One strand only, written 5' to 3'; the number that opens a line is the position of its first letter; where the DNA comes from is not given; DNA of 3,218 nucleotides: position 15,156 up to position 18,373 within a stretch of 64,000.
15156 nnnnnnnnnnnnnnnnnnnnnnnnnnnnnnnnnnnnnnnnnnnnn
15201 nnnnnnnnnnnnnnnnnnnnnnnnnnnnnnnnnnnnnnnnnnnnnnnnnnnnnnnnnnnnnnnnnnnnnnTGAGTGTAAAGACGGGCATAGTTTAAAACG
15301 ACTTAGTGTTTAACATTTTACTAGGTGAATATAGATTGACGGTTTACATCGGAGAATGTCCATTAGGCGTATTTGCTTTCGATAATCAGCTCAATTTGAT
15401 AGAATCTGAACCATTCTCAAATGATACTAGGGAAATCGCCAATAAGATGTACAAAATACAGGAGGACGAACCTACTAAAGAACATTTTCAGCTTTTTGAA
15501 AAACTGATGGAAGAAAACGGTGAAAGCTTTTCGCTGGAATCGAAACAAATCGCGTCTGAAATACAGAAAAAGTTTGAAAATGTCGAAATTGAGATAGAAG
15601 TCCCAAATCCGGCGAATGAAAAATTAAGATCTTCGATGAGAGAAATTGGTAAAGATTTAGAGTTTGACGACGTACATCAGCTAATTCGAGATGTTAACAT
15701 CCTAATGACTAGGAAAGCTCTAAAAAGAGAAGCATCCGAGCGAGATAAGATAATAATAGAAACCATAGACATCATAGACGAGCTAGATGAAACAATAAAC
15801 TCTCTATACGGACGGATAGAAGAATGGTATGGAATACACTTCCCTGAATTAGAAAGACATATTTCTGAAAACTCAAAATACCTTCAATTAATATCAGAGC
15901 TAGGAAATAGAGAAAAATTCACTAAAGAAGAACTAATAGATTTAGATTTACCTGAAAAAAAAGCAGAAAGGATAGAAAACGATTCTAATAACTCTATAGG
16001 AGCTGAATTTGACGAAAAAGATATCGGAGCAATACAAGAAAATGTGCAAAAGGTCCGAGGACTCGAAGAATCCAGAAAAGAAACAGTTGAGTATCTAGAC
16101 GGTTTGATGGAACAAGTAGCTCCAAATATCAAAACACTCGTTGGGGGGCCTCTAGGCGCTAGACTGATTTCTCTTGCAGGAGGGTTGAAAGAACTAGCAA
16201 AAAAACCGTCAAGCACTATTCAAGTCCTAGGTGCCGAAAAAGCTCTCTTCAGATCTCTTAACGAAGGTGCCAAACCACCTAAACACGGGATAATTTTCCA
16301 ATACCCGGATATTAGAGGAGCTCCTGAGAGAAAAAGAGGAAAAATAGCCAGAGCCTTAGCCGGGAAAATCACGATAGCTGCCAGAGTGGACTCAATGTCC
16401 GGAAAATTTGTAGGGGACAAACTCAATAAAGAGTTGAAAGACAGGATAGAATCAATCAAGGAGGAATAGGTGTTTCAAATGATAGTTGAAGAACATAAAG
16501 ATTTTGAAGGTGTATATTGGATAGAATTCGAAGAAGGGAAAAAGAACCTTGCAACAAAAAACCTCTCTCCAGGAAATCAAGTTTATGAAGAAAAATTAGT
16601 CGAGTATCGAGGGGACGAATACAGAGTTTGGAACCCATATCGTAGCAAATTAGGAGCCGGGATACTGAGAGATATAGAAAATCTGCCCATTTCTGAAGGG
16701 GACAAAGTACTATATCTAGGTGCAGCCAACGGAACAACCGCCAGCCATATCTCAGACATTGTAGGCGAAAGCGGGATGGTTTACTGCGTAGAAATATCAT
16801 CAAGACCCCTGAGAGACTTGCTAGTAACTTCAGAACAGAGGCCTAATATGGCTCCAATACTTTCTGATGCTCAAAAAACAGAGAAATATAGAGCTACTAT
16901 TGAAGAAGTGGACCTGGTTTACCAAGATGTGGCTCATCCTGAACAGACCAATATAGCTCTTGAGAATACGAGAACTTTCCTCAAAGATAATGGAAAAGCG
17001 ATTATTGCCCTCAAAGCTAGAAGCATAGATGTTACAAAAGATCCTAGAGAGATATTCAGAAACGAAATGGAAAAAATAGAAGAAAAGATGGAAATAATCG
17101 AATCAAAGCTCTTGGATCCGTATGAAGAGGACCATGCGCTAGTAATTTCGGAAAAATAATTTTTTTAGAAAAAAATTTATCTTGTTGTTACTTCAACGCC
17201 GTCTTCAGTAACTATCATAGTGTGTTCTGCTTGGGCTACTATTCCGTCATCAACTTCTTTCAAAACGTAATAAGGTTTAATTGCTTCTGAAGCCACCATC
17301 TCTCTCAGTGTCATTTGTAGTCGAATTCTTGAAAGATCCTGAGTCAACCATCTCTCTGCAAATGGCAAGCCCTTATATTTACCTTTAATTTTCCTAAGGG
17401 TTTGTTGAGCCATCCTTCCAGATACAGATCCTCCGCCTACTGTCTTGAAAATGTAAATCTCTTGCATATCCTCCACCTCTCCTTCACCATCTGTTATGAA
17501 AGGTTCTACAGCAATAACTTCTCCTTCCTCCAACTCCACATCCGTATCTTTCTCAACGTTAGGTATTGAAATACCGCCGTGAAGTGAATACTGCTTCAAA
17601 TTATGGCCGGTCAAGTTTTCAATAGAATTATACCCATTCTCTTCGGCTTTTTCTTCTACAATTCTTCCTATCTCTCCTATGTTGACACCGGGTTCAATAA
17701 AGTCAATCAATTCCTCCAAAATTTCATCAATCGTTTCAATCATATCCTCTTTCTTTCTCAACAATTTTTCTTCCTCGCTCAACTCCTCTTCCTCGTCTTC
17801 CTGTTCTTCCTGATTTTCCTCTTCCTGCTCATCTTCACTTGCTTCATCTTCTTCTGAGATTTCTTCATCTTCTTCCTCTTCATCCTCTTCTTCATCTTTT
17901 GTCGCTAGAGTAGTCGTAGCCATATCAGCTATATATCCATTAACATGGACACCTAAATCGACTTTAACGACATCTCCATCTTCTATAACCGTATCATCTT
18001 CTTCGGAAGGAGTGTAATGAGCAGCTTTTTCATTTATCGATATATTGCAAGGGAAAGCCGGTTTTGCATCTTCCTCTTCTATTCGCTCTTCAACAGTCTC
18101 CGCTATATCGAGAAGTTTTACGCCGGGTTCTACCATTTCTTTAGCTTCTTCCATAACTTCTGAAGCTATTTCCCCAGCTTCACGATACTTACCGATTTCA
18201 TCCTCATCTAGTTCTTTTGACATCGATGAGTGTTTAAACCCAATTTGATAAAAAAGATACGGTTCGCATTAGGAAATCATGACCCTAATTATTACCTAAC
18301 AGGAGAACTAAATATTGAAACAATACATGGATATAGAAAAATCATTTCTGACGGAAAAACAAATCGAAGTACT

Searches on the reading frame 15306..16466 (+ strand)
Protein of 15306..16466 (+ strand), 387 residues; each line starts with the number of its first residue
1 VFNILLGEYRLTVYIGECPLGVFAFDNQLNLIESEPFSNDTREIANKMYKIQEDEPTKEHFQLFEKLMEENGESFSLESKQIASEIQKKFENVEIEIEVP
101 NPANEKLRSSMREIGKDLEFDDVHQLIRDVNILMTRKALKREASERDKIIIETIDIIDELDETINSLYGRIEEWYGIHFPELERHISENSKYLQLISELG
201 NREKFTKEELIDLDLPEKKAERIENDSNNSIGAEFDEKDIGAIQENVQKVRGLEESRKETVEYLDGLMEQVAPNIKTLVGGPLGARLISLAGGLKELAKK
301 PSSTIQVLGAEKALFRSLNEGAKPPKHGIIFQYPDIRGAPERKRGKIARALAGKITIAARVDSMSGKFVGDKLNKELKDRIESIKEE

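Call 19: search_protein_families(library=pfam, proteins=[window:15306-16466:+], max_evalue=0.00001)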
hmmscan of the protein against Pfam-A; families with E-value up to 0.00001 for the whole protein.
window:15306-16466:+ (387 aa): 2 families
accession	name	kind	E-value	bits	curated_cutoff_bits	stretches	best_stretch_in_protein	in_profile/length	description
PF01798.23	Nop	-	7.1e-68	228.9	25.4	1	157-382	2-227/228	snoRNA binding domain, fibrillarin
PF21572.2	Nop5_56-rel_N_Arc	-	5.4e-10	40.2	27.8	1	13-139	2-127/128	Archaeal Nop5/56-rel, N-terminal domain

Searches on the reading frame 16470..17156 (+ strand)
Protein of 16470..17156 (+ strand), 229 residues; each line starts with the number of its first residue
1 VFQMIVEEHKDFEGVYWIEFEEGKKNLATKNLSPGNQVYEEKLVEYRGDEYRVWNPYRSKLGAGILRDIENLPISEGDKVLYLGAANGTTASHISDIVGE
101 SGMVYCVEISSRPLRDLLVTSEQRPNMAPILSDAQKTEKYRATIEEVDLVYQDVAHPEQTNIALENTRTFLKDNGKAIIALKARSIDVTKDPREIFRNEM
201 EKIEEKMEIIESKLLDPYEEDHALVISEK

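Call 19: search_protein_families(library=pfam, proteins=[window:16470-17156:+], max_evalue=0.00001)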
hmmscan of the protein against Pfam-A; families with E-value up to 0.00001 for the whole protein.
window:16470-17156:+ (229 aa): 1 family
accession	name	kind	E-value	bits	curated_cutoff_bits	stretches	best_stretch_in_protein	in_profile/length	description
PF01269.23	Fibrillarin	-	3.1e-93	311.5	27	1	6-228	1-224/227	Fibrillarin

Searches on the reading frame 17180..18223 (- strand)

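Call 19: search_protein_families(library=pfam, proteins=[window:17180-18223:-], max_evalue=0.00001)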
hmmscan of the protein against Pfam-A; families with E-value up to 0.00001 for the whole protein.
window:17180-18223:- (348 aa): 1 family
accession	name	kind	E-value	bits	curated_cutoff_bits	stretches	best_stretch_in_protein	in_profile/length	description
PF00557.29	Peptidase_M24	-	3.4e-36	125.4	23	2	12-113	2-105/208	Metallopeptidase family M24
